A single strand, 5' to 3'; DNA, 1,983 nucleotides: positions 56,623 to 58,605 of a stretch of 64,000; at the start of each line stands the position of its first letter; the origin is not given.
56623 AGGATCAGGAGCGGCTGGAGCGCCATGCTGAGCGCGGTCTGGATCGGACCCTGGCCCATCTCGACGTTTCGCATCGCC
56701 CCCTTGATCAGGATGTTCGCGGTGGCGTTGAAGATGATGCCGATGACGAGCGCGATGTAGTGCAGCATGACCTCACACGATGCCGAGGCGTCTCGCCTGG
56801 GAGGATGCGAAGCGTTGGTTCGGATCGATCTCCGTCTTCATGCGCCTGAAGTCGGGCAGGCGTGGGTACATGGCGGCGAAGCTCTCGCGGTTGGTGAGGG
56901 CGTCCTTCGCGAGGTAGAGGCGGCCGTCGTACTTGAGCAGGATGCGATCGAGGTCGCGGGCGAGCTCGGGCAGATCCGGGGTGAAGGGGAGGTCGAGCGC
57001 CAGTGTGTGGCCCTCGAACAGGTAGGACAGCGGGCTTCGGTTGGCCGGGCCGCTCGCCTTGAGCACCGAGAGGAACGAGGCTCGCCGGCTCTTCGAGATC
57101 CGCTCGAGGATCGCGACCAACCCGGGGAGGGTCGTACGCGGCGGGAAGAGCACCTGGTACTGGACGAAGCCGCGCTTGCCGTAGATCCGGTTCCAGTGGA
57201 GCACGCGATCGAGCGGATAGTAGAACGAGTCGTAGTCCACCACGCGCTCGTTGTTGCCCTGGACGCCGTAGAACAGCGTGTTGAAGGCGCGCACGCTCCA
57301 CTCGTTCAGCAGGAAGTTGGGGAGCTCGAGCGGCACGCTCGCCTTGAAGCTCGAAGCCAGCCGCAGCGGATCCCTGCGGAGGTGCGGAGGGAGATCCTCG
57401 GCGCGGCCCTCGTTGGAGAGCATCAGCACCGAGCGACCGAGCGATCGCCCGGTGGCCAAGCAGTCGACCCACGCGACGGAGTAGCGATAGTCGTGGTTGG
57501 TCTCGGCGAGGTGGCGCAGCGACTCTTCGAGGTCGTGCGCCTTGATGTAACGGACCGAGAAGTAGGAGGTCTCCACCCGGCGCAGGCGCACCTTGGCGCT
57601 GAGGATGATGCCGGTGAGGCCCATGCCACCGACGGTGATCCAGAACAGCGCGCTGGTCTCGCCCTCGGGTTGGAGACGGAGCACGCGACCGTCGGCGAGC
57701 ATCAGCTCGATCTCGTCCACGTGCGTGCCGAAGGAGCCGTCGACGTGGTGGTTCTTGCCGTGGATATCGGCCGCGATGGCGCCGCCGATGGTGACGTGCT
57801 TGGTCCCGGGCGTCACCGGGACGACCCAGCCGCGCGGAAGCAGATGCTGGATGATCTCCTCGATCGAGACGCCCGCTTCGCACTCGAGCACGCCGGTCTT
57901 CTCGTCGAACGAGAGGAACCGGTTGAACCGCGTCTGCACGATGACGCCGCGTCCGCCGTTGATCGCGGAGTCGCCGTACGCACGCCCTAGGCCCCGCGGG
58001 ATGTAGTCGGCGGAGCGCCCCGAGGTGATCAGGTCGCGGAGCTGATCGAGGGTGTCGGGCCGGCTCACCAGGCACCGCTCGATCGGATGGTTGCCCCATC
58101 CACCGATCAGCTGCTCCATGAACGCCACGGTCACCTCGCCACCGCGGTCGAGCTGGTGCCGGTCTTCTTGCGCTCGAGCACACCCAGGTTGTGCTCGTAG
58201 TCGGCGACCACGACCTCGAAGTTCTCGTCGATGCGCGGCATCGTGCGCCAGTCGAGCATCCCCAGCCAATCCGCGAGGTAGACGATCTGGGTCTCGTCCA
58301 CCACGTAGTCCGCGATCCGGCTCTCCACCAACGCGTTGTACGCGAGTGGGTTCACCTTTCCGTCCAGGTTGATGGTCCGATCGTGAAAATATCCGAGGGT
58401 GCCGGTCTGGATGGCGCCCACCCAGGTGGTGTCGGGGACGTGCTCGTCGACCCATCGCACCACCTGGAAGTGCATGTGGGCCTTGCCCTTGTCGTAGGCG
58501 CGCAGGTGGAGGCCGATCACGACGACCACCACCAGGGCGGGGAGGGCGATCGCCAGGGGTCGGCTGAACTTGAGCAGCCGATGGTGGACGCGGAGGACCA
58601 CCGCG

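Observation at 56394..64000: Complete DprE1/DprE2/UbiA-type lipid-linked pentofuranose (arabinofuranose-like) donor pathway with GT-C transferase in a myxobacterium-like genome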

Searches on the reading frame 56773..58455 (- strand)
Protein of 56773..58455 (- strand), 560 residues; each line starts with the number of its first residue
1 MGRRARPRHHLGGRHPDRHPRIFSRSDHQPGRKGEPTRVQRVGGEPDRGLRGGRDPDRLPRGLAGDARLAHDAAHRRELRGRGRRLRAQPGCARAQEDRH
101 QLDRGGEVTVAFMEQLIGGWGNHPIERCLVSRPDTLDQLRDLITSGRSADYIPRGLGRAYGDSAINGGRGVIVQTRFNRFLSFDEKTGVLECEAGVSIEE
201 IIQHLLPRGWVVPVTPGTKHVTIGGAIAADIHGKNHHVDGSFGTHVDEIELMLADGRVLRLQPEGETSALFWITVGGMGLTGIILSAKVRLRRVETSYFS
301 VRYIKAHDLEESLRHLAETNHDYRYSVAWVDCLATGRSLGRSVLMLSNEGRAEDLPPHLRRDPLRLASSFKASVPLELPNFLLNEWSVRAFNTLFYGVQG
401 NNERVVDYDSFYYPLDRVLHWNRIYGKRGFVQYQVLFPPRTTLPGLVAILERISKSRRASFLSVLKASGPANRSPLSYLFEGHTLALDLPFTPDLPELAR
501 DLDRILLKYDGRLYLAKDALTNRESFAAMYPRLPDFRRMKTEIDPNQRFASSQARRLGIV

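Call 7: search_protein_families(library=pfam, proteins=[window:56773-58455:-], max_evalue=0.01)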
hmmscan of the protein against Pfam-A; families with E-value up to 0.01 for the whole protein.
window:56773-58455:- (560 aa): 2 families
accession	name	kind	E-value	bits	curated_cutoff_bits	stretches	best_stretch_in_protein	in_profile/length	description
PF01565.28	FAD_binding_4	-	1.3e-21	77.2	26.4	1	130-261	4-138/139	FAD binding domain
PF04030.19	ALO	-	1.6e-05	25.2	23.1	1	500-556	201-257/258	D-arabinono-1,4-lactone oxidase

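Call 8: search_protein_families(library=ncbifam, proteins=[window:56773-58455:-], max_evalue=0.01)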
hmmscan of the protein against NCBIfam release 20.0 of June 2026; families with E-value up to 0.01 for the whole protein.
window:56773-58455:- (560 aa): 9 families
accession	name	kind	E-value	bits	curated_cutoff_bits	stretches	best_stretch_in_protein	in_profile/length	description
NF053785.1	DcplphribOxDprE1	equivalog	8.1e-147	490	500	1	117-558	5-448/449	decaprenylphosphoryl-beta-D-ribose oxidase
TIGR01679.1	bact_FAD_ox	subfamily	1.5e-14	53.7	292.25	2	130-320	15-198/419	FAD-linked oxidoreductase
TIGR01678.1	FAD_lactone_ox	subfamily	4.8e-13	48.8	396.8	1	131-290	19-177/438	sugar 1,4-lactone oxidase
TIGR00387.1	glcD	equivalog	1.8e-10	40.2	567.9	1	149-290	22-169/413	glycolate oxidase subunit GlcD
TIGR01677.1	pln_FAD_oxido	subfamily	3.7e-09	35.6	383.1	1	168-317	82-237/560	FAD-dependent oxidoreductase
NF049975.1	2HglutDHaseYdiJ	equivalog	2.8e-05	22.1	1350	1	153-264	83-195/1018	D-2-hydroxyglutarate dehydrogenase YdiJ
NF041227.1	BagG_FevA2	exception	3.9e-05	22.4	850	1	166-300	84-216/455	bagremycin/ferroverdin biosynthesis FAD-dependent oxygenase BagG/FevA2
NF041226.1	BagK_FevA1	equivalog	0.00044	18.8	800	1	159-306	73-218/453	bagremycin/ferroverdin biosynthesis FAD-dependent oxygenase BagK/FevA1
NF008439.0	PRK11282.1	equivalog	0.0021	16.9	284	1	175-261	48-136/358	glycolate oxidase subunit GlcE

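Call 11: search_solved_structures(query=window:56773-58134:-, show_alignments=1)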
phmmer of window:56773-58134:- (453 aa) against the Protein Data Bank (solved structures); distinct sequences matched with E-value up to 0.001: 25.
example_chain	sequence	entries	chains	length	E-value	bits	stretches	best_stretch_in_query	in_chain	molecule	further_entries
4aut_A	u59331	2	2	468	1.1e-101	343.9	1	12-452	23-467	DECAPRENYL-PHOSPHORYL-BETA-D-RIBOFURANOSE-2-OXIDOREDUCTASE | DprE1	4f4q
21gq_A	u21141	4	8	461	4.4e-98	332.1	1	12-452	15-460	Decaprenylphosphoryl-beta-D-ribose oxidase | Oxidoreductase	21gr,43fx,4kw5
6hfv_A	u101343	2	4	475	4.9e-98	331.9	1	12-452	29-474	Decaprenylphosphoryl-beta-D-ribose oxidase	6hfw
5oep_A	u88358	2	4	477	5e-98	331.9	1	12-452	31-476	Decaprenylphosphoryl-beta-D-ribose oxidase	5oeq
4p8c_A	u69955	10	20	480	5.1e-98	331.9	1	12-452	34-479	Probable decaprenylphosphoryl-beta-D-ribose oxidase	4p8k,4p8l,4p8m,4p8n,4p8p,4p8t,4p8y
4fdn_A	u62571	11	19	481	5.1e-98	331.8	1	12-452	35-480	oxidoreductase DprE1 | Probable decaprenylphosphoryl-beta-D-ribose oxidase | decaprenylphosphoryl-beta-D-ribose oxidase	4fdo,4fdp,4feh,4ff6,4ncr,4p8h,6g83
21gt_B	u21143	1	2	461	3e-97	329.3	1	12-452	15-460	Decaprenylphosphoryl-beta-D-ribose oxidase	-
5oel_A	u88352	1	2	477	8.6e-97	327.8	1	12-452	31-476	Decaprenylphosphoryl-beta-D-ribose oxidase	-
4g3t_A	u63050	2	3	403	1.3e-96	327.2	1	52-452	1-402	oxidoreductase DprE1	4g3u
8ot8_A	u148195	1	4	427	8.2e-13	51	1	13-185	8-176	FAD-binding protein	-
2vfr_A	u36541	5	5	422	4.3e-11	45.3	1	14-182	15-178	XYLITOL OXIDASE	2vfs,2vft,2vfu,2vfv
6lpn_A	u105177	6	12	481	2.6e-09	39.5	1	63-181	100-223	D-2-hydroxyglutarate dehydrogenase, mitochondrial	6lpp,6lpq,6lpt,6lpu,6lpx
9r43_A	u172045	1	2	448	1.5e-06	30.4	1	53-211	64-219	Mitomycin radical oxidase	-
4ml8_A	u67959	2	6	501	1.9e-06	30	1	47-201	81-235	Cytokinin oxidase 2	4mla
7sml_A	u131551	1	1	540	3.5e-06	29.1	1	10-190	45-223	L-GALACTONO-1,4-LACTONE DEHYDROGENASE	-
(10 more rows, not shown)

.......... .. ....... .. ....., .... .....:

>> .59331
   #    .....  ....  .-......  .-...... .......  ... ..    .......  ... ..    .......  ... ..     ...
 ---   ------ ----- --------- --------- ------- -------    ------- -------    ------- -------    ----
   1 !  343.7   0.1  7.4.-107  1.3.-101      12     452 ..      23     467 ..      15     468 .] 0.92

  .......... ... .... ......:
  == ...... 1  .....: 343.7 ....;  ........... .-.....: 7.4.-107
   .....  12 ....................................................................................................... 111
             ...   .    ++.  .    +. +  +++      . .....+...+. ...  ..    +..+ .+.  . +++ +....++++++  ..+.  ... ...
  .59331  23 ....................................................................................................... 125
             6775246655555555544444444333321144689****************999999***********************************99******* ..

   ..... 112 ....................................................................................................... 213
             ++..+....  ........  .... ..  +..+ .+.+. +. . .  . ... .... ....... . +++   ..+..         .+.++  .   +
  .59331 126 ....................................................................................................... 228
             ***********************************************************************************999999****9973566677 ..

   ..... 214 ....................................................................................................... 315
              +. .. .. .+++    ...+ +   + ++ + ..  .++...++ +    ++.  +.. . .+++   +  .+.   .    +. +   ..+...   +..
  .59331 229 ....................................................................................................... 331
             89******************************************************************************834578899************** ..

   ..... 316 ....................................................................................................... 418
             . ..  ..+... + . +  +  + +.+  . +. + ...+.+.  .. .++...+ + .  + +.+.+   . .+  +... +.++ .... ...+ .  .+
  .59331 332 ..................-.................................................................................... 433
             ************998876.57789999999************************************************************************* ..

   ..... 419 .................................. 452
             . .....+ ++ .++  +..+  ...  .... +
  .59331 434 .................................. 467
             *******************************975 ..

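Call 41: list_cluster_members(proteins=[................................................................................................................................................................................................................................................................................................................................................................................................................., window:56773-58134:-, window:56773-58119:-, window:61028-61777:-, window:61028-61849:-, window:61803-62993:-, window:61803-62870:-, P0001, window:56394-56768:-])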
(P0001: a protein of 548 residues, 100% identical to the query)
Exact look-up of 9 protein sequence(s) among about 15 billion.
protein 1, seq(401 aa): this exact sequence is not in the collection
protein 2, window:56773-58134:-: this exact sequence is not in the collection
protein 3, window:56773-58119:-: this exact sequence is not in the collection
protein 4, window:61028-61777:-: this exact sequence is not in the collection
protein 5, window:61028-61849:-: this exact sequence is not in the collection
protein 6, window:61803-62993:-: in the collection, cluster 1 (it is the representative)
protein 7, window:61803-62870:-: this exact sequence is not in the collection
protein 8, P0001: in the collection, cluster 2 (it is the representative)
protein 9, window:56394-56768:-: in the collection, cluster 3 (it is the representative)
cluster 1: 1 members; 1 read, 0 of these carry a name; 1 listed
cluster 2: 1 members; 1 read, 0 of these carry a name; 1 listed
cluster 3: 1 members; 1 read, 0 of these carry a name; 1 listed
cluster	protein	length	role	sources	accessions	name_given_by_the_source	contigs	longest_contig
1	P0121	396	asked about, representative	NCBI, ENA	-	-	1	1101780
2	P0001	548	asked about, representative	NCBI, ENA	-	-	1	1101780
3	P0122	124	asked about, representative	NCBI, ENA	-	-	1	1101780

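Call 53: find_homologous_proteins(query=window:56773-58119:-, max_evalue=1e-10)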
Query window:56773-58119:- (448 aa): 8000 proteins with E <= 1e-10 among 8000 candidates; the best 120 are listed.
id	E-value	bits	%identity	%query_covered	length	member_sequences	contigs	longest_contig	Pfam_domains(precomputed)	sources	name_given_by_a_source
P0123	0.0e+0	1025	100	100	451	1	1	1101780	PF04030.20,PF01565.29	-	-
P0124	5.5e-266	900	86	100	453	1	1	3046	PF01565.29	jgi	jgi:FAD/FMN-containing dehydrogenase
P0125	2.4e-261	885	84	100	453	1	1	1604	PF04030.20,PF01565.29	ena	-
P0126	3.2e-254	862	82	100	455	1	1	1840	PF04030.20,PF01565.29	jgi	jgi:FAD/FMN-containing dehydrogenase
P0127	5.2e-250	848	82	100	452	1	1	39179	PF04030.20,PF01565.29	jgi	jgi:decaprenylphospho-beta-D-ribofuranose 2-oxidase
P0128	2.7e-227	773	74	100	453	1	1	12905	PF04030.20,PF01565.29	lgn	-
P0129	4.1e-226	769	73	100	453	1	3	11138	PF04030.20,PF01565.29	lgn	-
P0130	2.2e-217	740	70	100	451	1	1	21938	PF04030.20,PF01565.29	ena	-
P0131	1.7e-206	704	68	100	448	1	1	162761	PF04030.20,PF01565.29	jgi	jgi:FAD/FMN-containing dehydrogenase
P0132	3.5e-184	631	62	99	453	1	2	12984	PF04030.20,PF01565.29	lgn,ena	-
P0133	7.2e-182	623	61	100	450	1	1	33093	PF04030.20,PF01565.29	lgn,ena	-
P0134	3.4e-178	611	59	100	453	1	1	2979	PF04030.20,PF01565.29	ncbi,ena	-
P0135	1.0e-176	606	60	100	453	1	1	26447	PF04030.20,PF01565.29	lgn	-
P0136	2.3e-176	605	58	100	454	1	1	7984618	PF04030.20,PF01565.29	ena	-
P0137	4.3e-176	604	59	100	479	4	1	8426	PF04030.20,PF01565.29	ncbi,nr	ncbi:MAG: FAD-binding oxidoreductase [Rhodopirellula sp.]|nr:FAD-binding oxidoreductase [Rhodopirell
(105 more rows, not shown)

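Call 54: find_encoding_contigs(protein=P0127, flank=10000, max_places=2)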
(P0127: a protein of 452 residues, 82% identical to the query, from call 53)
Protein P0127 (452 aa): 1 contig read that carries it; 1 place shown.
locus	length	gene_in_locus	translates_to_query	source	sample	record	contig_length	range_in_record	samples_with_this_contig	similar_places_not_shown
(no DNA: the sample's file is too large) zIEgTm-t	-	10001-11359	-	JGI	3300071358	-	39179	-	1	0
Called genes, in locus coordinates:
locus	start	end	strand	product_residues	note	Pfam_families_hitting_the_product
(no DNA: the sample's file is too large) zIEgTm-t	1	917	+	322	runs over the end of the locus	PF07714:PK_Tyr_Ser-Thr, PF01636:APH (faint), PF00069:Pkinase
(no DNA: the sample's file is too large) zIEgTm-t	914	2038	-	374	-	PF07714:PK_Tyr_Ser-Thr (weak), PF00069:Pkinase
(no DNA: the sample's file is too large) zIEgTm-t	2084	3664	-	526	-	PF13231:PMT_2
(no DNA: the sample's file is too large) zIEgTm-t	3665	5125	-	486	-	PF12710:HAD, PF01040:UbiA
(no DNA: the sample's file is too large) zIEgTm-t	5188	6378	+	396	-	PF13472:Lipase_GDSL_2 (faint), PF16822:ALGX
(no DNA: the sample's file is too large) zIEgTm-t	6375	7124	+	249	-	PF00106:adh_short, PF08659:KR, PF13561:adh_short_C2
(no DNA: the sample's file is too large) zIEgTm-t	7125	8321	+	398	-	PF20706:GT4-conflict, PF00534:Glycos_transf_1, PF13692:Glyco_trans_1_4, PF13524:Glyco_trans_1_2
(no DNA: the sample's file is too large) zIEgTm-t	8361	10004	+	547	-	-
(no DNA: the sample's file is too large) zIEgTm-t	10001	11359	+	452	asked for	PF01565:FAD_binding_4, PF04030:ALO (weak)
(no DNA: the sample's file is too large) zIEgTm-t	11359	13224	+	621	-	-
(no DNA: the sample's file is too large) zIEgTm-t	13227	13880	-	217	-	-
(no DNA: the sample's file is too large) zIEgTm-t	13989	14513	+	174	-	-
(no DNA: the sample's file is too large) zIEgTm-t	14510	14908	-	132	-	-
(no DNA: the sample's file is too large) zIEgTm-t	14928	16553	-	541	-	PF00005:ABC_tran, PF00006:ATP-synt_ab (faint), PF13191:AAA_16 (faint), PF02463:SMC_N (faint), PF13304:AAA_21 (faint), PF13555:AAA_29 (faint), PF12848:ABC_tran_Xtn, PF00005:ABC_tran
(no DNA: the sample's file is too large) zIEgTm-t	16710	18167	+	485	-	-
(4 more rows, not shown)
